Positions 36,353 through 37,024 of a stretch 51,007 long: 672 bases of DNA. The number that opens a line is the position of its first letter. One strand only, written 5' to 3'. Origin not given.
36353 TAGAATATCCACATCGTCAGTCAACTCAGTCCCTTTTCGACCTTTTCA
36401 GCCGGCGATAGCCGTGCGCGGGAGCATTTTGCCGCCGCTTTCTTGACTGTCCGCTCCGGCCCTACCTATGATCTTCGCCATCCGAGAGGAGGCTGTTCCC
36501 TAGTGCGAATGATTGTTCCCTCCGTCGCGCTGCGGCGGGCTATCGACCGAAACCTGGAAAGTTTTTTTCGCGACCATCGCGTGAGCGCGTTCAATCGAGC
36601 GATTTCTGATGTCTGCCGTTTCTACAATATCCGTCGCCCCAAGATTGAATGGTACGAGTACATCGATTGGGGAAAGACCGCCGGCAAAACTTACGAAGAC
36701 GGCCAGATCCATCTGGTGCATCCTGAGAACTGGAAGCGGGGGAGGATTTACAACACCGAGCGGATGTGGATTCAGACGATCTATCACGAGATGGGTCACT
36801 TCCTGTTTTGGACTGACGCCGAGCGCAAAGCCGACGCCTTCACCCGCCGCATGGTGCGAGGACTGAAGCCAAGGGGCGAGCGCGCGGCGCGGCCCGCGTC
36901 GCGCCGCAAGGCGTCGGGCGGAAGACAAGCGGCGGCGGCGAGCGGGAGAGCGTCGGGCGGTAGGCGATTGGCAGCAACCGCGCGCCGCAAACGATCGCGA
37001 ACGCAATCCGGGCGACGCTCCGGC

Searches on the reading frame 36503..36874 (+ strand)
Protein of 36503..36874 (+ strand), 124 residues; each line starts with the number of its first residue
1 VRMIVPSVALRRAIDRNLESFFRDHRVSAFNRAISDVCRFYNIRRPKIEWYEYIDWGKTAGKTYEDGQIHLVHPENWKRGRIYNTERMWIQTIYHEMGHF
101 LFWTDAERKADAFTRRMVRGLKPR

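Call 67: search_protein_representatives(alignment_id=A5)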
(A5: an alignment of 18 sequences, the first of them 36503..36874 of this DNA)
Query: 18 sequences, 124 profile positions. Proteins with E-value up to 0.001 (for the whole library): 155; up to 1e-10: 120; up to 1e-30: 32. The best 150 are listed.
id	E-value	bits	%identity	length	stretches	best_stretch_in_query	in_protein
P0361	4.1e-66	237.2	-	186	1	1-123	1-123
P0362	1.9e-63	228.6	-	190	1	3-123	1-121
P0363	1.9e-62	225.3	-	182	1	3-123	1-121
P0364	8.7e-58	210.3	-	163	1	1-123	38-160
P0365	5.0e-54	198.2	-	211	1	1-99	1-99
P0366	1.6e-52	193.2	-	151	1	10-123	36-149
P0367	1.6e-51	190.1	-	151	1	1-122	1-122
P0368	4.2e-49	182.3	-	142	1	1-102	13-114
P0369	2.2e-48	179.9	-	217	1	1-112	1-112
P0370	4.9e-46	172.3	-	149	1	1-104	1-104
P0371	1.8e-39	151.1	-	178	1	29-121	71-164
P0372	1.5e-38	148.1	-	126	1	2-123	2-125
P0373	3.7e-38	146.9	-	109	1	1-89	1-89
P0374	7.5e-38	145.9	-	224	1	37-122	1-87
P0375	4.3e-37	143.5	-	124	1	38-119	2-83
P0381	1.0e-34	135.8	-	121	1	1-121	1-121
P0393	1.1e-30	122.8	-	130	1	1-123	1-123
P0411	1.4e-23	99.8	-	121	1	1-121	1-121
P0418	6.0e-22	94.5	-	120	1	1-121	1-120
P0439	6.8e-18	81.4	-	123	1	1-120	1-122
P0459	1.9e-14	70.3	-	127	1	1-121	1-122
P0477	1.1e-11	61.4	-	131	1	1-120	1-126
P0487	3.9e-09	53.1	-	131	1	1-121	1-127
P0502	6.2e-06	42.8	-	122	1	1-118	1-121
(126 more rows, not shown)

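Call 69: list_cluster_members(proteins=[P0372, P0381, P0393, P0411, P0418, P0439, P0459, P0477, P0487, P0502])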
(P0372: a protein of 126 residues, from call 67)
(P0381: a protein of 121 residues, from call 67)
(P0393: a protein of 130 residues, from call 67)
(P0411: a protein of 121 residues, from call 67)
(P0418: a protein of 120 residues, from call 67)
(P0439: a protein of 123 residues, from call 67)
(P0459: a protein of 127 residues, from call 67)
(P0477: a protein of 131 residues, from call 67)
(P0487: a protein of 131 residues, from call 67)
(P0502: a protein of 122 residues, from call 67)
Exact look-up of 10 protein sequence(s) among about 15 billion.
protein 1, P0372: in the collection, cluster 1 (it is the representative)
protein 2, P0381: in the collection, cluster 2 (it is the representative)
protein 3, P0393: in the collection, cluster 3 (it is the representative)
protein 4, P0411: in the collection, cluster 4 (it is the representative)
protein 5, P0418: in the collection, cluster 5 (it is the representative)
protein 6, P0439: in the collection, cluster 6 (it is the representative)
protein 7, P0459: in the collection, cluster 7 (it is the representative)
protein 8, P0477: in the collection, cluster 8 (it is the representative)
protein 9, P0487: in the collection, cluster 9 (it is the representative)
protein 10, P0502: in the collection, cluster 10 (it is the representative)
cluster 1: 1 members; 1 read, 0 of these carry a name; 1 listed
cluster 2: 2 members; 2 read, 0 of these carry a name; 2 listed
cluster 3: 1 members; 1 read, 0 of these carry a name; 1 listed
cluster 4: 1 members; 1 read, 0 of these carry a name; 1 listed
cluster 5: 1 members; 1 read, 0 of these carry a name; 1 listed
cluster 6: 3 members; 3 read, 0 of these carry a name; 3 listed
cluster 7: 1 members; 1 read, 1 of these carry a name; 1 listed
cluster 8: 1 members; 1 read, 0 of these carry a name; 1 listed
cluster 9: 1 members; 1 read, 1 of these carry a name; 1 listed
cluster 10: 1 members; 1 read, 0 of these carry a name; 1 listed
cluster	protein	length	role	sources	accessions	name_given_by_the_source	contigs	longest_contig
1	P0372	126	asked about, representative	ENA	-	-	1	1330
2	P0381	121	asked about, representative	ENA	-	-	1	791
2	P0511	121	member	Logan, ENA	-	-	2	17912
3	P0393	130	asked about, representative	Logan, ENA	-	-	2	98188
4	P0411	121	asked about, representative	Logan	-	-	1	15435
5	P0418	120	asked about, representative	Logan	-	-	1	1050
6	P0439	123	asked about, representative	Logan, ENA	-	-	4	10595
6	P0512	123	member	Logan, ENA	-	-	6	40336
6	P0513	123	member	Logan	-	-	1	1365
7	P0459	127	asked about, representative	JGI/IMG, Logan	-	hypothetical protein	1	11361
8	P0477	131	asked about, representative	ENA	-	-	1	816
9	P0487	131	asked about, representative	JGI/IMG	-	hypothetical protein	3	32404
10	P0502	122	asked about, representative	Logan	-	-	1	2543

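Call 70: find_encoding_contigs(protein=P0393, flank=5000, max_places=2)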
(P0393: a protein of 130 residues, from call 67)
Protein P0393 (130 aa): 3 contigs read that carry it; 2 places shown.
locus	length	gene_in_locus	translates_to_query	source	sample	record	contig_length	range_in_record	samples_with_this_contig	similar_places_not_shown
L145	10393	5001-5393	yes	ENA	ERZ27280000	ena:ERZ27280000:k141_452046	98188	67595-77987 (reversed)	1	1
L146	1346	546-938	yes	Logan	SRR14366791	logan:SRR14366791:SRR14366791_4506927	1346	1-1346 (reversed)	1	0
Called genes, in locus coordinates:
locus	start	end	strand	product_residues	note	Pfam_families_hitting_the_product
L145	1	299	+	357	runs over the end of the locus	-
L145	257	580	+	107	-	-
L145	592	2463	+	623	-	PF02463:SMC_N (weak), PF13476:AAA_23, PF13304:AAA_21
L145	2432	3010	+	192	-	-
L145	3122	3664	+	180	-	PF16808:PKcGMP_CC (faint)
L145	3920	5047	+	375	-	-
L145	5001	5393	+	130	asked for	-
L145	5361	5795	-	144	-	PF05257:CHAP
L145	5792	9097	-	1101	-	-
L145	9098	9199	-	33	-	-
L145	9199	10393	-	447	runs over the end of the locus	-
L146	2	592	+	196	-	?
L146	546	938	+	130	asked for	-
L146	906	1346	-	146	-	?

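Call 71: find_encoding_contigs(protein=P0512, flank=6000, max_places=2)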
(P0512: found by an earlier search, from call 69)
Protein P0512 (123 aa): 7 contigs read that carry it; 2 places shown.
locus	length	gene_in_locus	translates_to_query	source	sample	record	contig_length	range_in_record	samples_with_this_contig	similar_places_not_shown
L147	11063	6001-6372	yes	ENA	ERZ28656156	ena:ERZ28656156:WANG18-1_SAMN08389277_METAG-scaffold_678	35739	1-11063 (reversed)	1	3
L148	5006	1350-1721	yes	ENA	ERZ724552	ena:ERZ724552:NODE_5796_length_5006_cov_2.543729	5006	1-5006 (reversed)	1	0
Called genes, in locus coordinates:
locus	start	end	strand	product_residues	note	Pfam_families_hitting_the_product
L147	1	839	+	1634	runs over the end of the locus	PF13550:Phage-tail_3, PF23666:Rcc01698_C (weak)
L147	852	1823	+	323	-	-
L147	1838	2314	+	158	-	-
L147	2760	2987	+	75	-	-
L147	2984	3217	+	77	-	-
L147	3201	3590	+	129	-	-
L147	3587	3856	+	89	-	-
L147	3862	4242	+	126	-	-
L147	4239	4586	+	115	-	-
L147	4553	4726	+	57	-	-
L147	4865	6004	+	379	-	-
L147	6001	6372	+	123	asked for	-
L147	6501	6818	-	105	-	-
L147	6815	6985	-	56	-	-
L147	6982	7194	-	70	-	-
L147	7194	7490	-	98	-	-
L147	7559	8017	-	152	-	PF00436:SSB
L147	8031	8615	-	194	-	-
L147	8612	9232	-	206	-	PF12705:PDDEXK_1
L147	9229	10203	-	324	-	-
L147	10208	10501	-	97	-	-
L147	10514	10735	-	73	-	-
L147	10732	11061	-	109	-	?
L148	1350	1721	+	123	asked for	-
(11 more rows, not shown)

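Call 72: find_encoding_contigs(protein=P0487, flank=6000, max_places=2)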
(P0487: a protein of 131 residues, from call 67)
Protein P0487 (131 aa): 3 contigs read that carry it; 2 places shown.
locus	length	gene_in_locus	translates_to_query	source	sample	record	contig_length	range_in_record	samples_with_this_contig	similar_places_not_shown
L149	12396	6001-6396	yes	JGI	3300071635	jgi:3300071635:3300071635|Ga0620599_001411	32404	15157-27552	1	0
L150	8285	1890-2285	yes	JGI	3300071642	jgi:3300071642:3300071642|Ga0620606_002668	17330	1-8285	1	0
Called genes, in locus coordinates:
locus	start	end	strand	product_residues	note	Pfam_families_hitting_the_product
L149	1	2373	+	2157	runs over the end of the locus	PF18763:ddrB-ParB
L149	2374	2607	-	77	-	-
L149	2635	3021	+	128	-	-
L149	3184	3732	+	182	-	PF00182:Glyco_hydro_19 (weak)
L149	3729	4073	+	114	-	-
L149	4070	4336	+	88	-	-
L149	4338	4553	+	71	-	-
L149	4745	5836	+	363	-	-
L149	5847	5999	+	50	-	-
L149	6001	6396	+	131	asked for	-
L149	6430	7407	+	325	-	PF09588:YqaJ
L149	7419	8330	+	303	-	-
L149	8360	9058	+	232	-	-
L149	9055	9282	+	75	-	-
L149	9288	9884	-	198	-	PF12728:HTH_17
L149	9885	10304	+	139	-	-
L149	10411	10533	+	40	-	-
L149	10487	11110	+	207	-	PF00239:Resolvase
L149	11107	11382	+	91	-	-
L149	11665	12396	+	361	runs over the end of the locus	PF00589:Phage_integrase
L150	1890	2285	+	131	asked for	-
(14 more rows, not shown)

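Call 73: search_protein_families(library=phrogs, proteins=[P0393, P0512, P0487, L145:3920-5047:+, L147:4865-6004:+, L149:4745-5836:+, P0381, P0411, P0459], max_evalue=0.01)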
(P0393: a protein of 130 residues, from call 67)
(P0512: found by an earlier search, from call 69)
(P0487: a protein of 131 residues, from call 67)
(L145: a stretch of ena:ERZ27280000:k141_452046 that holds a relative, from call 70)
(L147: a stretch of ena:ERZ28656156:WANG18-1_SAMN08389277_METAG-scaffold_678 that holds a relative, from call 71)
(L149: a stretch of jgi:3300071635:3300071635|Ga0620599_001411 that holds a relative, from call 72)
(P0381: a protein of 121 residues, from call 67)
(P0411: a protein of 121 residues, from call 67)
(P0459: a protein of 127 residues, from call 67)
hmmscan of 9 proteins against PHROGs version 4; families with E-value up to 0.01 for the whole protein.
P0393 (130 aa): 0 families

P0512 (123 aa): 0 families

P0487 (131 aa): 0 families

L145:3920-5047:+ (375 aa): 2 families
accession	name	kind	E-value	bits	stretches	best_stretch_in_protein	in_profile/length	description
phrog_284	-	DNA, RNA and nucleotide metabolism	1.7e-40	140.1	1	16-342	67-392/398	exonuclease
phrog_704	-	DNA, RNA and nucleotide metabolism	0.00019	21.7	1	71-195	131-253/390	DNA repair exonuclease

L147:4865-6004:+ (379 aa): 1 family
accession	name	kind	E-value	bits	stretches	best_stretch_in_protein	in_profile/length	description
phrog_284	-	DNA, RNA and nucleotide metabolism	4.8e-35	122.2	1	82-359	114-386/398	exonuclease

L149:4745-5836:+ (363 aa): 1 family
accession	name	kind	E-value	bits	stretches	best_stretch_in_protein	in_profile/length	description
phrog_7339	-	DNA, RNA and nucleotide metabolism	0.0019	18.6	1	118-298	34-209/263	DNA repair exonuclease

P0381 (121 aa): 1 family
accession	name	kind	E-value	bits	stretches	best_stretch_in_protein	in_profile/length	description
phrog_19573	-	unknown function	0.0025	18.8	0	82-103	26-46/61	-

P0411 (121 aa): 0 families

P0459 (127 aa): 0 families

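Call 78: find_related_loci(query=P0512, collection=viral_contigs, flank=4000)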
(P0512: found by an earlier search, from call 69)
Query P0512 (123 aa) in viral_contigs; peptide patterns used: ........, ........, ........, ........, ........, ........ (x = any residue, [..] = any of these).
21 stretches matched a pattern; 1 encode a relative of the query (tblastn E <= 1e-3); 1 distinct loci.
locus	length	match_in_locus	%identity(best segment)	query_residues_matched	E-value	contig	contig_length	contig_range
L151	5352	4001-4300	83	21-120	3e-53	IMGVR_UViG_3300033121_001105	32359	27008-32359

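Call 79: find_related_loci(query=P0393, collection=viral_contigs, flank=4000)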
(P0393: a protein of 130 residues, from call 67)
Query P0393 (130 aa) in viral_contigs; peptide patterns used: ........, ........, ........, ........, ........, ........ (x = any residue, [..] = any of these).
27 stretches matched a pattern, but none encodes a relative of the query by tblastn (E <= 1e-3).

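Call 80: find_related_loci(query=A5, collection=viral_contigs, flank=4000)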
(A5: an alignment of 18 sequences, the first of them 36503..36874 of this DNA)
Query A5 (124 aa) in viral_contigs; peptide patterns used: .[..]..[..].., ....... (x = any residue, [..] = any of these).
94 stretches matched a pattern, but none encodes a relative of the query by tblastn (E <= 1e-3).

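Call 81: search_dna_similar(query=window:36503-36874:+, collection=phages, mode=protein, max_evalue=0.01, max_rows=20)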
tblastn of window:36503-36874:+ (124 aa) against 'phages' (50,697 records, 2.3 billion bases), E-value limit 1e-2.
No match.

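Call 82: search_dna_similar(query=P0393, collection=phages, mode=protein, max_evalue=0.01, max_rows=20)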
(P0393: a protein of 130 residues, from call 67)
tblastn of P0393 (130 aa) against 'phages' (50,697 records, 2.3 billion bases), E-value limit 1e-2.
No match.

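Call 83: find_encoding_contigs(protein=P0511, flank=6000, max_places=1)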
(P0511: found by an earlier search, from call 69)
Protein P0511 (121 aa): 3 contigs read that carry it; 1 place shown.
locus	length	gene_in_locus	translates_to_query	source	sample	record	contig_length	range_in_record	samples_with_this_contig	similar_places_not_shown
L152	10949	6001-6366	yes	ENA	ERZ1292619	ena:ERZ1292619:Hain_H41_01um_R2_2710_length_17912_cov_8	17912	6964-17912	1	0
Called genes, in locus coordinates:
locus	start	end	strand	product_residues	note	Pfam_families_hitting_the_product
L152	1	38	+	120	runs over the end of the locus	-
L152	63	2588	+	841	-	-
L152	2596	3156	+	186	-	-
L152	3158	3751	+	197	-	-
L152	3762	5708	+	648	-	-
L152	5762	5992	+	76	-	-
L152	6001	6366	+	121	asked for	-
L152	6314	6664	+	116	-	-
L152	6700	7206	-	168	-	-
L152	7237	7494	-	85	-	-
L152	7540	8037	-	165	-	-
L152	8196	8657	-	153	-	PF13539:Peptidase_M15_4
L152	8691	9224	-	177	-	-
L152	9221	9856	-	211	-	-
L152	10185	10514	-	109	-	-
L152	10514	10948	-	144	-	?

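Call 84: find_encoding_contigs(protein=P0411, flank=6000, max_places=1)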
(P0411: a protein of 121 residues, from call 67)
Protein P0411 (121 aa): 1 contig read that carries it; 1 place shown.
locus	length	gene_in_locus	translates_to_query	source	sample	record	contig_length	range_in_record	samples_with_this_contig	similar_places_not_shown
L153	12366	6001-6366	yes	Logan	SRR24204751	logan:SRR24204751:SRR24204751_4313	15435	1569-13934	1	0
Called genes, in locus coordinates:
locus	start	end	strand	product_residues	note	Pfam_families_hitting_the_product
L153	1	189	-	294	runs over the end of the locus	-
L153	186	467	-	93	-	-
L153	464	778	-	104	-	-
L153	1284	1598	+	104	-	-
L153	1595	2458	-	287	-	PF22022:Phage_int_M (weak), PF00589:Phage_integrase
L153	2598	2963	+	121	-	-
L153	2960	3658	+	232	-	-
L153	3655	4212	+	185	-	-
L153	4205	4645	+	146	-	-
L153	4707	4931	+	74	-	-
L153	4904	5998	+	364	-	-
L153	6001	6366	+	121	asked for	-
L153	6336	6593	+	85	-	-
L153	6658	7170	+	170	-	-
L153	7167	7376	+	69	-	-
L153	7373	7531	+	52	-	-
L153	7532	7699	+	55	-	-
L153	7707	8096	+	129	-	-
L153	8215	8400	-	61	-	-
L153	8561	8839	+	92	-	-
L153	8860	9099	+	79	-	-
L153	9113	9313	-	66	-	-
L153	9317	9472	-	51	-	-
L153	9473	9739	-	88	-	-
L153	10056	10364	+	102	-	-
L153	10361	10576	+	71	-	-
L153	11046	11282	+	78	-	-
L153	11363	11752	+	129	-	-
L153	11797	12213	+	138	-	-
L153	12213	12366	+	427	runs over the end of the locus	PF03237:Terminase_6N, PF04466:Terminase_3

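Call 86: search_protein_families(library=pfam, proteins=[L145:3920-5047:+, L147:4865-6004:+, L149:4745-5836:+, L153:4904-5998:+, L145:592-2463:+, L152:3762-5708:+, L152:6314-6664:+, L153:6336-6593:+], max_evalue=0.01)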
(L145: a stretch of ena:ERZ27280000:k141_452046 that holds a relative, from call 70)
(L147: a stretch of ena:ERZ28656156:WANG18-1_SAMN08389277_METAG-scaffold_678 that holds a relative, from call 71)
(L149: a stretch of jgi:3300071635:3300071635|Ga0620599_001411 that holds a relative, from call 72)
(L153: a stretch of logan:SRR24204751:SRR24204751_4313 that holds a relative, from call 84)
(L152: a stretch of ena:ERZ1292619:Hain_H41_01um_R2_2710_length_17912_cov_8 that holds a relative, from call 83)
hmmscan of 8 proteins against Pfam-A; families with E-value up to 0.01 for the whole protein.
L145:3920-5047:+ (375 aa): 1 family
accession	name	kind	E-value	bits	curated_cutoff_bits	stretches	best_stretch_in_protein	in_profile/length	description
PF00149.33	Metallophos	-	0.003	18.5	21.5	1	81-250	5-116/191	Calcineurin-like phosphoesterase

L147:4865-6004:+ (379 aa): 1 family
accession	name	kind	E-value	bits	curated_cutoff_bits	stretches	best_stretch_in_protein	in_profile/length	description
PF00149.33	Metallophos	-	0.0023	18.8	21.5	0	100-273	2-116/191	Calcineurin-like phosphoesterase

L149:4745-5836:+ (363 aa): 0 families

L153:4904-5998:+ (364 aa): 0 families

L145:592-2463:+ (623 aa): 4 families
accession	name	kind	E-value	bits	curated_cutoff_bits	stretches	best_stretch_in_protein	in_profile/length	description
PF13476.12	AAA_23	-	7e-12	46.8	27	1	5-170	1-165/201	AAA domain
PF13304.12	AAA_21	-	1.4e-07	32.4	27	1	480-601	182-301/304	AAA domain, putative AbiEii toxin, Type IV TA system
PF02463.25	SMC_N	-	2.1e-07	31.1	40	1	6-619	5-219/220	RecF/RecN/SMC N terminal domain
PF13558.12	SbcC_Walker_B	-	9.2e-05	23.1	27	1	510-584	5-89/90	SbcC/RAD50-like, Walker B motif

L152:3762-5708:+ (648 aa): 1 family
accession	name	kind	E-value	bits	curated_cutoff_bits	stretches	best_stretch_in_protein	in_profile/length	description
PF13550.12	Phage-tail_3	-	6.1e-05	23.4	23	1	365-475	35-151/164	Putative phage tail protein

L152:6314-6664:+ (116 aa): 0 families

L153:6336-6593:+ (85 aa): 0 families
